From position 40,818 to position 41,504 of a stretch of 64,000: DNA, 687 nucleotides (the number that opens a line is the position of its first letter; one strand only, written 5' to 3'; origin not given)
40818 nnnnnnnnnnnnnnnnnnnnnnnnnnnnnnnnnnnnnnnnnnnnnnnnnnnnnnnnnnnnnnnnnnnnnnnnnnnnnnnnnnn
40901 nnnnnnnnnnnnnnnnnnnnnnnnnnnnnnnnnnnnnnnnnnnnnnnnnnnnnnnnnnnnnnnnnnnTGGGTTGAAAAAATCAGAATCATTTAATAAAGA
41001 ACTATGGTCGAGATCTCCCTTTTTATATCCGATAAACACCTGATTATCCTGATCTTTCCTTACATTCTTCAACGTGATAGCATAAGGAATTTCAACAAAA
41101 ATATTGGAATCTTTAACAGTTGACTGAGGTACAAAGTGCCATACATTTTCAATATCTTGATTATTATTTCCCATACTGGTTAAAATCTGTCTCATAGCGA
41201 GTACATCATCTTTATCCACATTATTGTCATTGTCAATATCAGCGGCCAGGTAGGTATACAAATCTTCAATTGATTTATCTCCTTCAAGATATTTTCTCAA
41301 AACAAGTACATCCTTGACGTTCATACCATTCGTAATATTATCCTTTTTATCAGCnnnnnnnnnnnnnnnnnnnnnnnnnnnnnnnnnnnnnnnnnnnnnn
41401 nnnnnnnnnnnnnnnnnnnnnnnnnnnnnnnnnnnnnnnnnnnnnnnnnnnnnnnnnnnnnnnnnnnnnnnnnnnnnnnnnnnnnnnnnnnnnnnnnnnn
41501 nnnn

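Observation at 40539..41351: Dockerin-like and cohesin-like modules in the same T9SS-anchored polypeptide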

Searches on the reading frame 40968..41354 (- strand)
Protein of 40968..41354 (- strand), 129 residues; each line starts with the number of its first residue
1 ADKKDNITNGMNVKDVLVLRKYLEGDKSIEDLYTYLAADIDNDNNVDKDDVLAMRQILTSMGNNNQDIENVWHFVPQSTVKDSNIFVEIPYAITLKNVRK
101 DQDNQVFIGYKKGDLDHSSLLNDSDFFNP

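Call 41: search_solved_structures(query=A2, max_evalue=1, show_alignments=4)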
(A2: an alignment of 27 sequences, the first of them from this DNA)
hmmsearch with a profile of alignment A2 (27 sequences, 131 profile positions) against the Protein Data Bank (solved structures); distinct sequences matched with E-value up to 1: 30.
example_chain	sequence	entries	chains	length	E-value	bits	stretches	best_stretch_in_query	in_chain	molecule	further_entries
8x39_A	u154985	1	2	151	3e-10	43.2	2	8-67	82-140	Serine protease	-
8x3a_A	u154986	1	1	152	3.1e-10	43.2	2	8-67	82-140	Serine protease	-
4uyq_B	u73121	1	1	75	4.7e-09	39.4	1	8-67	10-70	Cellulosomal scaffoldin adaptor protein B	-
8zvk_A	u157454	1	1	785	5.6e-09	39.1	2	11-65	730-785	AaBgIC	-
4uyp_B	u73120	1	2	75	5.9e-09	39.1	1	8-67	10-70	Cellulosomal scaffoldin adaptor protein B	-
4dh2_B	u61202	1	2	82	1.3e-08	37.9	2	35-71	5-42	Dockerin type 1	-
5nrk_B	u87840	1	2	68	4.5e-08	36.2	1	8-66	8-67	DocCel5: Type I dockerin repeat domain from A. cellulolyticus family 5 endoglucanase WP_01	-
5nrm_B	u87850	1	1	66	6.4e-08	35.7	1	8-65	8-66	DocCel5: Type I dockerin repeat domain from A. cellulolyticus family 5 endoglucanase WP_01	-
2mte_A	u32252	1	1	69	6.4e-06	29.3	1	11-67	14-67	Cellulose 1,4-beta-cellobiosidase (reducing end) CelS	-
4fl4_A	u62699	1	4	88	7.2e-06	29.1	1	10-66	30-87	Glycoside hydrolase family 9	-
9qf9_A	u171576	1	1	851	1.1e-05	28.5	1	4-62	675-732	Ruminococcus bromii Amy16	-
4cj0_A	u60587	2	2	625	1.1e-05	28.5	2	10-66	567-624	ENDOGLUCANASE D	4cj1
1clc_A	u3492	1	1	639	1.3e-05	28.2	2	10-66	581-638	ENDOGLUCANASE CELD; EC: 3.2.1.4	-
1daq_A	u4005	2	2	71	1.6e-05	28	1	38-67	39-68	ENDOGLUCANASE SS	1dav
3ul4_B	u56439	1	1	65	4.8e-05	26.4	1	6-63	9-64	Cellulosome enzyme, dockerin type I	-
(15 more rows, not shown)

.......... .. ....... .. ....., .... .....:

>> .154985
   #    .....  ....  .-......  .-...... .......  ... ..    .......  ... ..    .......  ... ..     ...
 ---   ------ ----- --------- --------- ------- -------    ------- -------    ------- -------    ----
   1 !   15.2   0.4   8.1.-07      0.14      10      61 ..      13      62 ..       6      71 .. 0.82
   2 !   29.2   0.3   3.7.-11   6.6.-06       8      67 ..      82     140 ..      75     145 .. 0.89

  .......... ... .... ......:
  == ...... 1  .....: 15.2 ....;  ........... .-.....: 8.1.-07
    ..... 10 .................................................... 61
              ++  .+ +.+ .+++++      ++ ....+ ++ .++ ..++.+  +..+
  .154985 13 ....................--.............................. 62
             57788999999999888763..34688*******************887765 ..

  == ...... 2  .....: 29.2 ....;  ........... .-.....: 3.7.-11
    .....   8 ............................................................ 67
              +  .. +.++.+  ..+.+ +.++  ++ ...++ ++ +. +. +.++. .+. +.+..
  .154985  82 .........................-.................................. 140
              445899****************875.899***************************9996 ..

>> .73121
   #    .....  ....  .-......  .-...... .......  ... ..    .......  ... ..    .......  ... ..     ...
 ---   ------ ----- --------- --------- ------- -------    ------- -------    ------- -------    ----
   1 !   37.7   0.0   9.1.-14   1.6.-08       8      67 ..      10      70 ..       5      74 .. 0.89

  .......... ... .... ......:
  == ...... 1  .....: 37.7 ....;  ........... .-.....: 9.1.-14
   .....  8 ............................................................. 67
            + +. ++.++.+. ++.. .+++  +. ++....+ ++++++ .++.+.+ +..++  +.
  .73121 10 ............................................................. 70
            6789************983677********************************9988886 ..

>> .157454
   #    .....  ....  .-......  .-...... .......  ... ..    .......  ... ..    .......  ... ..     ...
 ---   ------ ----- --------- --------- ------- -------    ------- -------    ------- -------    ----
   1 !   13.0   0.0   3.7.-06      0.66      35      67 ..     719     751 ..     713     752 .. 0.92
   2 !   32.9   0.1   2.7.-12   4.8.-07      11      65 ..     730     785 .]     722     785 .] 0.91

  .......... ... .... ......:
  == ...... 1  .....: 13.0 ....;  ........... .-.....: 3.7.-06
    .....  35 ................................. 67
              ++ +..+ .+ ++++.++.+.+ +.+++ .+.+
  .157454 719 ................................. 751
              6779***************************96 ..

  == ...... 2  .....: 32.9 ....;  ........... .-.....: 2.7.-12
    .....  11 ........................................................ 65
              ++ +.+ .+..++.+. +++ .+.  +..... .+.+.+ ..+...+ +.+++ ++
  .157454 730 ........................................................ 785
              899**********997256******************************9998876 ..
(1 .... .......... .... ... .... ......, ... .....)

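Call 48: predict_structure(alignment_id=A2)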
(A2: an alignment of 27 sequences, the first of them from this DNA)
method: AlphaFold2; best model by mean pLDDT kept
length: 129 residues; sequences in the alignment: 27
mean_pLDDT: 83.9   pTM: 0.77
mean pLDDT of the five models: 83.9, 83.8, 83.0, 79.1, 76.2
residues with pLDDT >= 90: 56; 70-90: 55; 50-70: 15; < 50: 3
segments of 3 or more residues with pLDDT < 50: 127-129
pLDDT, mean of each block of 10 residues (from residue 1): 88 95 94 93 94 93 72 85 69 77 83 92 53
secondary structure, 60 per line:
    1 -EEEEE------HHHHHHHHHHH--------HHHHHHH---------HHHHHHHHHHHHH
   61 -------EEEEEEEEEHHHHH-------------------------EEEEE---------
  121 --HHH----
elements in order: E2-6 H13-23 H32-38 H48-60 E68-76 H77-81 E107-111

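Call 51: fold_search(model_id=the predicted structure, library=pdb)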
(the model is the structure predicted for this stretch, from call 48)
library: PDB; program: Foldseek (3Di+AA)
matches with E <= 10: 32; with E <= 0.001: 0
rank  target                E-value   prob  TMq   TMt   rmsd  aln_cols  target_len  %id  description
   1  8x39_B                6.1e-01  0.72  0.34  0.32   4.6        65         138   25  Crystal structure of cellulosomal double-dockerin module of Clo1313_0689 from Clostridium thermocellum (released 2024-04-03)
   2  1ohz_B                7.3e-01  0.92  0.34  0.74   1.5        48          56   23  Cohesin-Dockerin complex from the cellulosome of Clostridium thermocellum (released 2003-11-20)
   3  4uyp_B                8.8e-01  0.77  0.30  0.53   3.1        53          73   23  High resolution structure of the third cohesin ScaC in complex with the ScaB dockerin with a mutation in the N-termina (released 2015-04-15)
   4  4uyq_B                9.4e-01  0.66  0.36  0.61   4.9        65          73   25  High resolution structure of the third cohesin ScaC in complex with the ScaB dockerin with a mutation in the C-termina (released 2015-04-15)
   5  4fl4_A                1.0e+00  0.91  0.37  0.69   2.1        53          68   23  Scaffoldin conformation and dynamics revealed by a ternary complex from the Clostridium thermocellum cellulosome (released 2012-06-27)
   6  4fl4_G                1.1e+00  0.89  0.37  0.69   2.1        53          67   23  Scaffoldin conformation and dynamics revealed by a ternary complex from the Clostridium thermocellum cellulosome (released 2012-06-27)
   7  2ccl_B                1.8e+00  0.66  0.37  0.75   4.4        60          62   22  THE S45A, T46A MUTANT OF THE TYPE I COHESIN-DOCKERIN COMPLEX FROM THE CELLULOSOME OF CLOSTRIDIUM THERMOCELLUM (released 2007-02-13)
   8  4fl4_D                2.0e+00  0.77  0.37  0.72   2.1        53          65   23  Scaffoldin conformation and dynamics revealed by a ternary complex from the Clostridium thermocellum cellulosome (released 2012-06-27)
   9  4fl4_J                2.1e+00  0.72  0.37  0.70   2.1        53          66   23  Scaffoldin conformation and dynamics revealed by a ternary complex from the Clostridium thermocellum cellulosome (released 2012-06-27)
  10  2vn5_B                2.9e+00  0.44  0.29  0.65   3.2        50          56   24  The Clostridium cellulolyticum dockerin displays a dual binding mode for its cohesin partner (released 2008-05-20)
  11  1j0r_A                4.2e+00  0.03  0.14  0.16  13.2        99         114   10  Crystal structure of the replication termination protein mutant C110S (released 2003-11-20)
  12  1j0r_B                5.1e+00  0.02  0.14  0.15  12.7        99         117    7  Crystal structure of the replication termination protein mutant C110S (released 2003-11-20)
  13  8ajy_B                6.1e+00  0.16  0.34  0.48   2.7        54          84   18  Ruminococcus flavefaciens Cohesin-Dockerin structure: dockerin from ScaH adaptor scaffoldin in complex with the cohesi (released 2022-11-02)
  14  3uf5_A                6.1e+00  0.02  0.16  0.15  12.3        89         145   11  Crystal structure of the mouse Colony-Stimulating Factor 1 (mCSF-1) cytokine (released 2012-08-22)
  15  5zrf_A                6.5e+00  0.01  0.14  0.05  13.6        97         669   15  Crystal structure of human topoisomerase II beta in complex with 5-iodouridine-containing-DNA and etoposide in space g (released 2018-08-08)
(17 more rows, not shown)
